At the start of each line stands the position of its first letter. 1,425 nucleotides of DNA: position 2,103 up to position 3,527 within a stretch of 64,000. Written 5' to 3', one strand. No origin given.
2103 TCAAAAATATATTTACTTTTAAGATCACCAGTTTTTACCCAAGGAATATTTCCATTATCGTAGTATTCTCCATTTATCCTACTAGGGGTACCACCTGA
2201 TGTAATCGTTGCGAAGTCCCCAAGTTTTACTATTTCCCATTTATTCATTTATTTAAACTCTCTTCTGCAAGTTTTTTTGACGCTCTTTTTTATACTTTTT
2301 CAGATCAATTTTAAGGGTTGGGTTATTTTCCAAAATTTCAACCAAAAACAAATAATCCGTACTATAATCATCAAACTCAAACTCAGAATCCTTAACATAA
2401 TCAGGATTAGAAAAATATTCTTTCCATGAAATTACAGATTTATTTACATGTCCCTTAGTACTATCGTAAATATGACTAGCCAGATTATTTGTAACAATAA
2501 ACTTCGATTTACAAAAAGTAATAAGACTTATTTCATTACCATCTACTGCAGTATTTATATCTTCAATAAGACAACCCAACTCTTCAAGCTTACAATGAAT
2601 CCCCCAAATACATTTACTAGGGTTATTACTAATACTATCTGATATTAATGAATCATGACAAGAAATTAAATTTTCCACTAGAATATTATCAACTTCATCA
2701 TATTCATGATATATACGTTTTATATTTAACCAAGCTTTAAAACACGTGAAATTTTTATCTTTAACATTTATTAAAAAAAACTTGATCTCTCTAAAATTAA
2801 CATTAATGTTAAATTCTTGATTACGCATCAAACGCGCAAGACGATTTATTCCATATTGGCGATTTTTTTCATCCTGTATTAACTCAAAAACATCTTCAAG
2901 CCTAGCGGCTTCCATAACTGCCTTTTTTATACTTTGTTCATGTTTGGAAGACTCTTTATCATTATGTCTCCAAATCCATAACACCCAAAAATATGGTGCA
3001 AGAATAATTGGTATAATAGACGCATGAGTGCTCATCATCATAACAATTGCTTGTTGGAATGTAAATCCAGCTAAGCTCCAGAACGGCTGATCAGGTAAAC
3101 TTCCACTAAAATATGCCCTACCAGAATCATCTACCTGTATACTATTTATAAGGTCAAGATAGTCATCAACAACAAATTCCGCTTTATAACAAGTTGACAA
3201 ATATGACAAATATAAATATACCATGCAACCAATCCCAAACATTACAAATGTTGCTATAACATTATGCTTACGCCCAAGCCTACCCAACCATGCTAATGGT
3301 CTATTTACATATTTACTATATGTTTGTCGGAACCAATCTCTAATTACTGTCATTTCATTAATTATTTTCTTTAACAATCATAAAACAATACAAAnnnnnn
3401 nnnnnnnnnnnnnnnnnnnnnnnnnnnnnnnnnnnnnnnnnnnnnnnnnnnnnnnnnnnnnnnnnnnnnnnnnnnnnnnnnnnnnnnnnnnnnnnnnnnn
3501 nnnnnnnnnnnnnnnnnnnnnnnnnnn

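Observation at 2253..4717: Two divergent paralogous membrane proteins wedged between hsdM and hsdS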

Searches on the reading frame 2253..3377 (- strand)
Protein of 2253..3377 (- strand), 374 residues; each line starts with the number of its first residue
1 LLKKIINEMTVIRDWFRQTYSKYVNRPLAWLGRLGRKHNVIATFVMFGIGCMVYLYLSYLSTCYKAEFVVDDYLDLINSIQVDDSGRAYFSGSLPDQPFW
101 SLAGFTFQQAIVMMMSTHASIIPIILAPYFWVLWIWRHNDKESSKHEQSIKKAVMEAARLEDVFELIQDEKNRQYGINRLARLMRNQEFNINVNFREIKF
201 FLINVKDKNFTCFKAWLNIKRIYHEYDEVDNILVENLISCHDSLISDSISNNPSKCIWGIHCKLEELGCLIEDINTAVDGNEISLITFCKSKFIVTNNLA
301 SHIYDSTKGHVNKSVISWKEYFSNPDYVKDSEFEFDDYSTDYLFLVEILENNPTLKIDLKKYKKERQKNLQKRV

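Call 3: search_protein_families(library=pfam, proteins=[window:2253-3377:-], max_evalue=1)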
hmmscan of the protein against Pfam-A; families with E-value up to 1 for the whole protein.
window:2253-3377:- (374 aa): 0 families

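Call 4: search_protein_families(library=padloc, proteins=[window:2253-3377:-], max_evalue=1)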
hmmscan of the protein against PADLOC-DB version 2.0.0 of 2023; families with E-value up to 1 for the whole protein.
window:2253-3377:- (374 aa): 0 families

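Call 6: search_protein_families(library=ncbifam, proteins=[window:2253-3377:-], max_evalue=1)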
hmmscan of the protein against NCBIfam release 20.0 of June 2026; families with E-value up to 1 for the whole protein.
window:2253-3377:- (374 aa): 0 families

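Call 7: search_protein_families(library=phrogs, proteins=[window:2253-3377:-], max_evalue=1)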
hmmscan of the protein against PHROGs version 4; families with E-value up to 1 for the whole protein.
window:2253-3377:- (374 aa): 1 family
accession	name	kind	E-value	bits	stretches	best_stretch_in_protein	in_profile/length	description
phrog_6169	-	unknown function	0.00011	23.2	1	109-241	11-136/165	-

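Call 9: find_homologous_proteins(query=window:2253-3377:-, max_evalue=0.01)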
Query window:2253-3377:- (374 aa): 7 proteins with E <= 0.01 among 2131 candidates.
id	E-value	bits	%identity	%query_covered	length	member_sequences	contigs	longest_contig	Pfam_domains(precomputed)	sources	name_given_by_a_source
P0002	8.7e-249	843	100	98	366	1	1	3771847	-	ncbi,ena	-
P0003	2.9e-19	88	30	81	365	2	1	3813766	-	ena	-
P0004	1.1e-17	82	37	37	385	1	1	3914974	-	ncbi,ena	-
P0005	3.5e-17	81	31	41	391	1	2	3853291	-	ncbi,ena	-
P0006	2.2e-8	52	30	43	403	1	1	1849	-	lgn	-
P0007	8.5e-6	43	41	15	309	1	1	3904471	-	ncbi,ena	-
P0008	2.0e-4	39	44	12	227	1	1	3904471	-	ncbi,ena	-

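Call 12: find_encoding_contigs(protein=P0003, flank=10000, max_places=3)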
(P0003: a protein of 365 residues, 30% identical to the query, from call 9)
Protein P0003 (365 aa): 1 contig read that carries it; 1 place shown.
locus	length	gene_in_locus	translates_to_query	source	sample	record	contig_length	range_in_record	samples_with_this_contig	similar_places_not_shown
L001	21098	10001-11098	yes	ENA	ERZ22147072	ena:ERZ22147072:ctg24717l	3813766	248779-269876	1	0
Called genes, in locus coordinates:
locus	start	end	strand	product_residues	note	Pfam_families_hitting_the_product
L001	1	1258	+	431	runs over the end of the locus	PF06808:DctM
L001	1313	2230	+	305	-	PF00701:DHDPS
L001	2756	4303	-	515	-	PF00589:Phage_integrase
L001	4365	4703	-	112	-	-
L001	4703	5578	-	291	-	-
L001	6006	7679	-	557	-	-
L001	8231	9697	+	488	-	PF12161:HsdM_N, PF02384:N6_Mtase, PF01170:UPF0020 (weak), PF07669:Eco57I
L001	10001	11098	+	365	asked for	-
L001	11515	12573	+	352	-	-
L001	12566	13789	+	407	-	PF01420:Methylase_S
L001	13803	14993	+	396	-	PF12686:DUF3800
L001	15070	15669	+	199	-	-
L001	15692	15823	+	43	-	-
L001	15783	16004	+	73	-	-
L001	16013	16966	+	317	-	PF01582:TIR, PF13676:TIR_2, PF27176:Y4lF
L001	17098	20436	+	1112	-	PF13643:DUF4145 (weak), PF04313:HSDR_N (faint), PF00270:DEAD, PF04851:ResIII, PF18766:SWI2_SNF2, PF00271:Helicase_C (weak), PF08463:EcoEI_R_C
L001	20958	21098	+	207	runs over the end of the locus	-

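Call 13: find_encoding_contigs(protein=P0004, flank=10000, max_places=3)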
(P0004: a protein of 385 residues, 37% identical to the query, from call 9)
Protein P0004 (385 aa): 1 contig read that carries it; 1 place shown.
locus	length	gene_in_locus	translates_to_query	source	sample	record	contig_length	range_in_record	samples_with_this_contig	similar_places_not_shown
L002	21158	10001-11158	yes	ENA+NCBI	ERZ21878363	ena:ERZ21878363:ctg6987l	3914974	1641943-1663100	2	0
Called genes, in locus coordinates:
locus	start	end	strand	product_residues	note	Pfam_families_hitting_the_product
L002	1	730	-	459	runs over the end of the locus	PF00004:AAA (weak), PF07728:AAA_5 (faint), PF07724:AAA_2, PF00004:AAA (weak)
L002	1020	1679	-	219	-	-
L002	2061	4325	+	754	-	PF06452:CBM9_1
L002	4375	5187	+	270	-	PF01678:DAP_epimerase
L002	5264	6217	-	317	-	PF01258:zf-dskA_traR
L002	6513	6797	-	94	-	-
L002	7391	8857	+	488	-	PF12161:HsdM_N, PF02384:N6_Mtase, PF01170:UPF0020 (weak), PF07669:Eco57I (weak)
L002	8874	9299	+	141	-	PF08780:NTase_sub_bind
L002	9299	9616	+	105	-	PF01909:NTP_transf_2 (weak), PF18765:Polbeta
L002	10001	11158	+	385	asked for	-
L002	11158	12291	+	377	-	PF01420:Methylase_S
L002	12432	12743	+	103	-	-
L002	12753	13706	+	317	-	PF01582:TIR, PF13676:TIR_2, PF27176:Y4lF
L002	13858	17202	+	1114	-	PF13643:DUF4145 (weak), PF00270:DEAD, PF04851:ResIII, PF18766:SWI2_SNF2, PF00271:Helicase_C (weak), PF08463:EcoEI_R_C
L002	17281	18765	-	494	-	PF00083:Sugar_tr, PF07690:MFS_1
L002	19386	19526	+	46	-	-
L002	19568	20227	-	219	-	PF16161:DUF4867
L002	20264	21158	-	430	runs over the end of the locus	PF06808:DctM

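Call 14: find_encoding_contigs(protein=P0005, flank=10000, max_places=3)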
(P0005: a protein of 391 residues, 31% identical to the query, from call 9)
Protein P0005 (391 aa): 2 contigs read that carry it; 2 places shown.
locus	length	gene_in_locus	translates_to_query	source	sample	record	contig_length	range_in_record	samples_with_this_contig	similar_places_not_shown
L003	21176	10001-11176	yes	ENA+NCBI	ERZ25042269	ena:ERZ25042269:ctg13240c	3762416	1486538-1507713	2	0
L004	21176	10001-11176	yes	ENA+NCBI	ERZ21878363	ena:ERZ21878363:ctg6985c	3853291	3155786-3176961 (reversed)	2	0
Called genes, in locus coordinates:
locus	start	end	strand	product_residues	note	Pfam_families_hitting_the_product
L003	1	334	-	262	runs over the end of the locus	PF01555:N6_N4_Mtase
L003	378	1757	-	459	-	PF00004:AAA (weak), PF07728:AAA_5 (faint), PF07724:AAA_2, PF00004:AAA (weak)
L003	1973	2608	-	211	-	-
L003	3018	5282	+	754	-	PF06452:CBM9_1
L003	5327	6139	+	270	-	PF01678:DAP_epimerase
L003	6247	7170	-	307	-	PF01258:zf-dskA_traR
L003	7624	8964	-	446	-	PF00589:Phage_integrase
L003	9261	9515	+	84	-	-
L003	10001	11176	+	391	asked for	-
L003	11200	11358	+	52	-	-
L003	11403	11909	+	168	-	PF12686:DUF3800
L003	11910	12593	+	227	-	-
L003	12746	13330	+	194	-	PF01965:DJ-1_PfpI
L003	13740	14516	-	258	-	PF01022:HTH_5 (weak), PF08220:HTH_DeoR, PF08279:HTH_11 (weak), PF13412:HTH_24 (weak), PF00455:DeoRC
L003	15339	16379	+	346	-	PF00532:Peripla_BP_1 (weak), PF13407:Peripla_BP_4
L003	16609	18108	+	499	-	PF00005:ABC_tran, PF13304:AAA_21 (faint), PF00005:ABC_tran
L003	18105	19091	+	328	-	PF02653:BPD_transp_2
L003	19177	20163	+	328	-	PF02653:BPD_transp_2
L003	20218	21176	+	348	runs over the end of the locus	PF14486:DUF4432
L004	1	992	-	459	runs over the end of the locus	PF00004:AAA (weak), PF07728:AAA_5 (faint), PF07724:AAA_2, PF00004:AAA (weak)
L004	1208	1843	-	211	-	-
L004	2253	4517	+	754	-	PF06452:CBM9_1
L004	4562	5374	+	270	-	PF01678:DAP_epimerase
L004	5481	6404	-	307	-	PF01258:zf-dskA_traR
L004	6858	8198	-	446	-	PF00589:Phage_integrase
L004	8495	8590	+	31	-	-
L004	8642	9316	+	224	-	PF12762:DDE_Tnp_IS1595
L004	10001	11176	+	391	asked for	-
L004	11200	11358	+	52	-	-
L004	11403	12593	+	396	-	PF12686:DUF3800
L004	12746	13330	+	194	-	PF01965:DJ-1_PfpI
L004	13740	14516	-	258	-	PF01022:HTH_5 (weak), PF08220:HTH_DeoR, PF08279:HTH_11 (weak), PF13412:HTH_24 (weak), PF00455:DeoRC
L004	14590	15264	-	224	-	PF12762:DDE_Tnp_IS1595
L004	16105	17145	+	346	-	PF00532:Peripla_BP_1 (weak), PF13407:Peripla_BP_4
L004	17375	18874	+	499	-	PF00005:ABC_tran, PF13304:AAA_21 (faint), PF00005:ABC_tran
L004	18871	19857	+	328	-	PF02653:BPD_transp_2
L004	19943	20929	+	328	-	PF02653:BPD_transp_2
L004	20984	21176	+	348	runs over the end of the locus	PF14486:DUF4432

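Call 48: search_dna_similar(query=window:2253-3377:-, collection=phages, mode=protein, max_evalue=1)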
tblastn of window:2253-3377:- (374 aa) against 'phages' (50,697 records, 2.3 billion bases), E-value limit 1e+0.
No match.

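Call 49: search_protein_families(library=pfam, proteins=[L001:15070-15669:+, L002:12432-12743:+, L001:6006-7679:-, L001:4703-5578:-], max_evalue=0.01)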
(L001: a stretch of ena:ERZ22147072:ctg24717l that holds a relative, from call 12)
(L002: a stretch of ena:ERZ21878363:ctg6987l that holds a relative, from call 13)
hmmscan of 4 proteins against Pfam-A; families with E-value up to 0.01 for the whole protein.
L001:15070-15669:+ (199 aa): 1 family
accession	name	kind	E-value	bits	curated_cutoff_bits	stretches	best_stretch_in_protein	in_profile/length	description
PF02322.20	Cyt_bd_oxida_II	-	0.005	16.7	35.6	1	3-84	108-190/302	Cytochrome bd terminal oxidase subunit II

L002:12432-12743:+ (103 aa): 0 families

L001:6006-7679:- (557 aa): 0 families

L001:4703-5578:- (291 aa): 1 family
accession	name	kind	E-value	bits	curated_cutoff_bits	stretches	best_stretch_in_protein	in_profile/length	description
PF09681.16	Phage_rep_org_N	-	0.0094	16.4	23.3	0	26-117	28-114/121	N-terminal phage replisome organiser (Phage_rep_org_N)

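Call 68: find_encoding_contigs(protein=P0002, flank=10000, max_places=2)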
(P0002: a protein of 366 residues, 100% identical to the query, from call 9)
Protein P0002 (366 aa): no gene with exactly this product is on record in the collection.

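Call 73: search_protein_families(library=pfam, proteins=[L003:11200-11358:+, L002:8874-9299:+, L002:9299-9616:+], max_evalue=0.01)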
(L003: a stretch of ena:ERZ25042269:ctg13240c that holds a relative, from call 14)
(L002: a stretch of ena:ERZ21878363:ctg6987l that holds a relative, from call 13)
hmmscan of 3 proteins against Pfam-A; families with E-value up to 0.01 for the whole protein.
L003:11200-11358:+ (52 aa): 0 families

L002:8874-9299:+ (141 aa): 1 family
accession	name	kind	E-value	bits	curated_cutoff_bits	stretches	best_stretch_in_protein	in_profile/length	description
PF08780.16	NTase_sub_bind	-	9.9e-18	64.8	31.8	1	6-136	2-125/126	Nucleotidyltransferase substrate binding protein like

L002:9299-9616:+ (105 aa): 3 families
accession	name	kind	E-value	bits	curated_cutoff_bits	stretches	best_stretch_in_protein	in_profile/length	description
PF18765.7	Polbeta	-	3.1e-08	34.1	26.9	1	30-104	15-90/93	Polymerase beta, Nucleotidyltransferase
PF01909.29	NTP_transf_2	-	6.2e-06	27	21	1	28-99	14-91/93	Nucleotidyltransferase domain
PF22600.2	MTPAP-like_central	-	0.00043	20.8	27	1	14-58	25-69/139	Poly(A) RNA polymerase, mitochondrial-like, central palm domain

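Call 78: search_protein_families(library=padloc, proteins=[L001:13803-14993:+, L001:16013-16966:+, L001:15070-15669:+, L002:8874-9299:+, L002:9299-9616:+, L001:17098-20436:+], max_evalue=0.001)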
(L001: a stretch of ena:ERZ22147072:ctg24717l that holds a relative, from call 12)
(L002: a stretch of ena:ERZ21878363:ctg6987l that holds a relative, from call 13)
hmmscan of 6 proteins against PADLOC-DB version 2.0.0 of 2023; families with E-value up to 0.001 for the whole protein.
L001:13803-14993:+ (396 aa): 2 families
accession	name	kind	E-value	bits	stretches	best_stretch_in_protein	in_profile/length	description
PDLC04353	PDC-M04A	-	7e-11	39.9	1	5-207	4-206/232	-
PDLC05033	PDC-S51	-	1.7e-07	28.4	1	126-187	254-310/376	-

L001:16013-16966:+ (317 aa): 3 families
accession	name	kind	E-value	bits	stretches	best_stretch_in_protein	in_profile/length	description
PDLC00420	ThsB1|ThsB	-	8.1e-87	289.4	1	5-316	3-315/319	TIR-like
PDLC02012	SAVED5--SAVED_TIR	-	6.6e-09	33.4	1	5-180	15-190/404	-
PDLC05062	PDC-S66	-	1.3e-05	22.8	1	6-98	151-240/282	-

L001:15070-15669:+ (199 aa): 0 families

L002:8874-9299:+ (141 aa): 0 families

L002:9299-9616:+ (105 aa): 5 families
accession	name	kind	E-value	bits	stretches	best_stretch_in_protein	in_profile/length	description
PDLC03138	Specificity_I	-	2e-21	74.5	1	8-104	2-99/485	Type I specificity subunit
PDLC04904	PDC-S09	-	6e-09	34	1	14-102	12-99/104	-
PDLC04902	PDC-S09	-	2.8e-07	28.8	1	16-100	10-94/97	-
PDLC04906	PDC-S09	-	2.4e-06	25.8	1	30-98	26-95/98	-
PDLC04907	PDC-S09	-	9.4e-06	23.7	1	14-60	13-59/114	-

L001:17098-20436:+ (1112 aa): 14 families
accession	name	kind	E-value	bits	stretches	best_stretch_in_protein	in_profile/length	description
PDLC03047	REase_I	-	4.8e-159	529.2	1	3-1084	9-1080/1107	Type I restriction enzyme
PDLC03049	REase_I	-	4.8e-44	148.5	1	197-739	5-547/807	Type I restriction enzyme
PDLC03042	REase_I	-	4.9e-38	128.2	1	343-731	442-845/1170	Type I restriction enzyme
PDLC02707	PbeA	-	3.3e-30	103.3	1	336-729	243-628/672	PbeA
PDLC03658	mREase_IV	-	3.7e-24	82.5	1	348-712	225-546/953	Type IV methyl-directed restriction enzyme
PDLC03659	mREase_IV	-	1.6e-20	70.7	1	363-713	237-555/945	Type IV methyl-directed restriction enzyme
PDLC02704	PbeA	-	4.6e-17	59.8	1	333-707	242-627/682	PbeA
PDLC03048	REase_I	-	1.1e-12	45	1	347-539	242-447/976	Type I restriction enzyme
PDLC04472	PDC-M16A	-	1.5e-12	44.8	1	2-194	4-195/930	-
PDLC02703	PbeA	-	4.5e-12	43.4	1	356-710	254-598/626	PbeA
PDLC03960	SngC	-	5.2e-05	20.2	0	347-434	26-71/720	-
PDLC04706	PDC-M54B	-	7.2e-05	19.6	1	165-267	9-106/475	-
PDLC01447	Cas4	-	0.00025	19.5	0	218-296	32-106/161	"CAS-I,CAS-II,CAS-III,CAS-IV,CAS-V,CAS-VI; acquisition_associated"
PDLC01250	Cas4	-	0.00031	19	0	241-297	63-118/168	"CAS-I,CAS-II,CAS-III,CAS-IV,CAS-V,CAS-VI; acquisition_associated"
